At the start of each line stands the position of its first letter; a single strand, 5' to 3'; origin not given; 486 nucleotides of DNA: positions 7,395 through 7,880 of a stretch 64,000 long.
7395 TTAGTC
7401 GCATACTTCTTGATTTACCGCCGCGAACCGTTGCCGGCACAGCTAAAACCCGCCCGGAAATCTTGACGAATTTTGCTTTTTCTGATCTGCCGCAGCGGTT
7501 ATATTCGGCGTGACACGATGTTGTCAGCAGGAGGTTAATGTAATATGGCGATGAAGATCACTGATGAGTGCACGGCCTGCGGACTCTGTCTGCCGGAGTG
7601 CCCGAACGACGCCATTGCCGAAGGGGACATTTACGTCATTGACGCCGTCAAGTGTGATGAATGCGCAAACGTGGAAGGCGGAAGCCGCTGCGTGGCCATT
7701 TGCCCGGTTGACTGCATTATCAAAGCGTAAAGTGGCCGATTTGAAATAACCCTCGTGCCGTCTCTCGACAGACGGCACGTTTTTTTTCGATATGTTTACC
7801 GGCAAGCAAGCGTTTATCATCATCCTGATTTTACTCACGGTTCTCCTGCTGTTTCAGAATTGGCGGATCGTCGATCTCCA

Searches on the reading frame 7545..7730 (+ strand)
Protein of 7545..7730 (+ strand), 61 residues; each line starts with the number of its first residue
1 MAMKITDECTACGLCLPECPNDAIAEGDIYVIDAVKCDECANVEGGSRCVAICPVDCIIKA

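Call 94: search_protein_families(library=pfam, proteins=[window:7545-7730:+], max_evalue=0.001)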
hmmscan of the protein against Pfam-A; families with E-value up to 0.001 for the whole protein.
window:7545-7730:+ (61 aa): 9 families
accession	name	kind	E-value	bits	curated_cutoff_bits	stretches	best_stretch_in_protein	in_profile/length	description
PF00037.32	Fer4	-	1.3e-08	34.8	21.1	1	5-24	4-23/24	4Fe-4S binding domain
PF13187.11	Fer4_9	-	1.9e-06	28.2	27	1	8-58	1-52/52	4Fe-4S dicluster domain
PF25160.1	LdpA_Fe-S-bd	-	2.1e-05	24.6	27.6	1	5-26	24-45/49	LdpA Fe-S cluster-binding domain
PF13237.11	Fer4_10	-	0.00015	22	25.5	1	5-54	5-53/53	4Fe-4S dicluster domain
PF14697.11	Fer4_21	-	0.00018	22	35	1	3-24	35-57/59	4Fe-4S dicluster domain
PF12838.12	Fer4_7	-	0.00028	21.7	27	0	9-57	2-52/52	4Fe-4S dicluster domain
PF13484.11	Fer4_16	-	0.00043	21.4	30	1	8-40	1-32/66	4Fe-4S double cluster binding domain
PF12798.12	Fer4_3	-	0.00057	21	27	0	9-23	1-15/15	4Fe-4S binding domain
PF12800.12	Fer4_4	-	0.00062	20.3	24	0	7-21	2-16/17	4Fe-4S binding domain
